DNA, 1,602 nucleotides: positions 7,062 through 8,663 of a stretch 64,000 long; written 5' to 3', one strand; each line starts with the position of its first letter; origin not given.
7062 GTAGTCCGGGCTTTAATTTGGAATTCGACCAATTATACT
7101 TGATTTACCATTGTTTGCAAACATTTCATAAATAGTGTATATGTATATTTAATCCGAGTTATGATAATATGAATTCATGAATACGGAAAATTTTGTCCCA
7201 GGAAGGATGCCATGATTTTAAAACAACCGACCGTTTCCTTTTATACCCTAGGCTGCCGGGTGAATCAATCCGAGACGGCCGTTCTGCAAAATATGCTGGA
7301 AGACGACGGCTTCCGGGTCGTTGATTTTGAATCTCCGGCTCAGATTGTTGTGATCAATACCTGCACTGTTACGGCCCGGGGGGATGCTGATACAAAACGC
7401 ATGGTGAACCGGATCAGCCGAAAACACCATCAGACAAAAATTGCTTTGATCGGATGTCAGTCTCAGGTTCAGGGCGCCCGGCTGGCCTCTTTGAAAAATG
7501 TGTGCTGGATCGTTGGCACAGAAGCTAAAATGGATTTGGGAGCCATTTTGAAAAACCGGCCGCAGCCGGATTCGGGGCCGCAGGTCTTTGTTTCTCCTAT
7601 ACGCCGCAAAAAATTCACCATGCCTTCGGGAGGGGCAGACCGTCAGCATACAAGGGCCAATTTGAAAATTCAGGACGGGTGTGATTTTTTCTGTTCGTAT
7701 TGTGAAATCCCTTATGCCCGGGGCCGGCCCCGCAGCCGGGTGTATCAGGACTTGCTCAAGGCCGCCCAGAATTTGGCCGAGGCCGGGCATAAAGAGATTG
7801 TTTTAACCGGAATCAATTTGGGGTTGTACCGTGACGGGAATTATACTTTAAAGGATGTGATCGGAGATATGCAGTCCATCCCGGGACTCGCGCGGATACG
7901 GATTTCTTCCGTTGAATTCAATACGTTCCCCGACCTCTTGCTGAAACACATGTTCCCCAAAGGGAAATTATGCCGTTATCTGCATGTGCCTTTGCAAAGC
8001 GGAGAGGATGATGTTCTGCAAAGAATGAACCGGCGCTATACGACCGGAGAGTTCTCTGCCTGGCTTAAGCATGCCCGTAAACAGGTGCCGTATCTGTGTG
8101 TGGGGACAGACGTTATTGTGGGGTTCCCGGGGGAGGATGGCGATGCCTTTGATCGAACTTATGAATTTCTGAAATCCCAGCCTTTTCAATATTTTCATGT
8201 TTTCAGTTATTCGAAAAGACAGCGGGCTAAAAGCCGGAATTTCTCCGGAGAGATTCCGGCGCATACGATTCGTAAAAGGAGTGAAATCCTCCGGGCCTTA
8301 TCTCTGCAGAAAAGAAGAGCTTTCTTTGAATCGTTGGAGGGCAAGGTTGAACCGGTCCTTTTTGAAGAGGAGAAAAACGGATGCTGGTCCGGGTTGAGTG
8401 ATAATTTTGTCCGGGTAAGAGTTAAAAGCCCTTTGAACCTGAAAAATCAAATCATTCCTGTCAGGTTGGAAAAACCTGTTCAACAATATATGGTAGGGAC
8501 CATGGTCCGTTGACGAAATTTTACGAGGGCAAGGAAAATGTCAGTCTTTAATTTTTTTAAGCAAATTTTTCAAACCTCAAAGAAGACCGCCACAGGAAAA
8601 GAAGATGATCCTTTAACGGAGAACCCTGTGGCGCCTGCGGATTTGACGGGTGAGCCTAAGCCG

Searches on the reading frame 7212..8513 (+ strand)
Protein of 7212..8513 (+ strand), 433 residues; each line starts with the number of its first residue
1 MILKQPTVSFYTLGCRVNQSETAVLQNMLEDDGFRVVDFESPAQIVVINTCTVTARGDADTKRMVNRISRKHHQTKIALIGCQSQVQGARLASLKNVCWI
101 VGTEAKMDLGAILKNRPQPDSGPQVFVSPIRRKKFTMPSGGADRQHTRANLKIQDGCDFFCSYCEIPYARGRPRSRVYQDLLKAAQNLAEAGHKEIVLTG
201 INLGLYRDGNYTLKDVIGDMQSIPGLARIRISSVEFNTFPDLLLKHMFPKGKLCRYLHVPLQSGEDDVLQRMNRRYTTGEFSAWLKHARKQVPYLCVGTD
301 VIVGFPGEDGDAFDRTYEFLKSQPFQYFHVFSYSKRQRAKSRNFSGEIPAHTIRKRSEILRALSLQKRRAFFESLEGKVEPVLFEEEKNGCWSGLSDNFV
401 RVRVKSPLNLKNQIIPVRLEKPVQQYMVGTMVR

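Call 3: search_protein_families(library=pfam, proteins=[window:7212-8513:+], max_evalue=0.1)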
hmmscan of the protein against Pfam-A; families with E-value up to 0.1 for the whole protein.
window:7212-8513:+ (433 aa): 3 families
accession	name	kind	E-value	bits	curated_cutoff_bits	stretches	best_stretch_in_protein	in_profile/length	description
PF04055.27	Radical_SAM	-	2.1e-21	77.2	29.5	1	152-320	2-166/166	Radical SAM superfamily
PF00919.26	UPF0004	-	3.6e-20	72.2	27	1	8-97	2-92/98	Uncharacterized protein family UPF0004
PF17645.6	Amdase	-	0.059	13.5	25.9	0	177-226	43-91/228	Arylmalonate decarboxylase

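Call 4: search_protein_families(library=ncbifam, proteins=[window:7212-8513:+], max_evalue=0.1)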
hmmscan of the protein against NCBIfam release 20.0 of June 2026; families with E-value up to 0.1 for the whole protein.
window:7212-8513:+ (433 aa): 24 families
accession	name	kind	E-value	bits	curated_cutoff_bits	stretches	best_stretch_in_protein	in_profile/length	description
TIGR01579.1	MiaB-like-C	equivalog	4.7e-114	381.9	357.05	1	10-418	1-415/416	tRNA (N(6)-L-threonylcarbamoyladenosine(37)-C(2))-methylthiotransferase MtaB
TIGR00089.1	TIGR00089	subfamily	1e-102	344.1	251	1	7-429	1-429/429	MiaB/RimO family radical SAM methylthiotransferase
TIGR01574.1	miaB-methiolase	equivalog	1.8e-68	231.6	355.3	1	10-431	4-436/437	tRNA (N6-isopentenyl adenosine(37)-C2)-methylthiotransferase MiaB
TIGR01578.1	MiaB-like-B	hypoth_equivalog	4.4e-58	197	314.7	1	10-406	4-395/421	tRNA (N(6)-L-threonylcarbamoyladenosine(37)-C(2))-methylthiotransferase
NF010916.0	PRK14336.1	equivalog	1.1e-55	189.2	606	2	146-422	123-403/418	tRNA (N6-isopentenyl adenosine(37)-C2)-methylthiotransferase MiaB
TIGR01125.1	TIGR01125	equivalog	1e-52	179.7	356.95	1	8-388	2-381/432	30S ribosomal protein S12 methylthiotransferase RimO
TIGR04013.1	B12_SAM_MJ_1487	hypoth_equivalog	6e-12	45.1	251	2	255-321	267-331/382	TIGR04013 family B12-binding domain/radical SAM domain-containing protein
TIGR04479.1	bcpD_PhpK_rSAM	subfamily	1.8e-10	39.8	600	1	148-328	241-414/504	PhpK family radical SAM P-methyltransferase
TIGR04014.1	B12_SAM_MJ_0865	equivalog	5.7e-10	38.5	360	1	153-322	165-335/434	methyl-coenzyme M reductase glutamine C-methyltransferase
TIGR03471.1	HpnJ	equivalog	0.00026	20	577.6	1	239-321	285-363/472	hopanoid biosynthesis associated radical SAM protein HpnJ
TIGR03821.1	EFP_modif_epmB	equivalog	0.0011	18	369.3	1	127-234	76-182/321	EF-P beta-lysylation protein EpmB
NF033712.0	B12_rSAM_KedN5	subfamily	0.0011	17.3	700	1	149-320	196-367/624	KedN5 family methylcobalamin-dependent radical SAM C-methyltransferase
TIGR01212.1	TIGR01212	equivalog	0.0023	17.1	180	1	257-322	141-204/302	tRNA modification radical SAM protein MnmL/YtqA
TIGR03994.1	rSAM_HemZ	equivalog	0.0028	16.9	321.4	1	262-321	206-264/401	coproporphyrinogen dehydrogenase HemZ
TIGR00510.1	lipA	equivalog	0.0042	16.4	310.25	1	145-314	61-225/302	lipoyl synthase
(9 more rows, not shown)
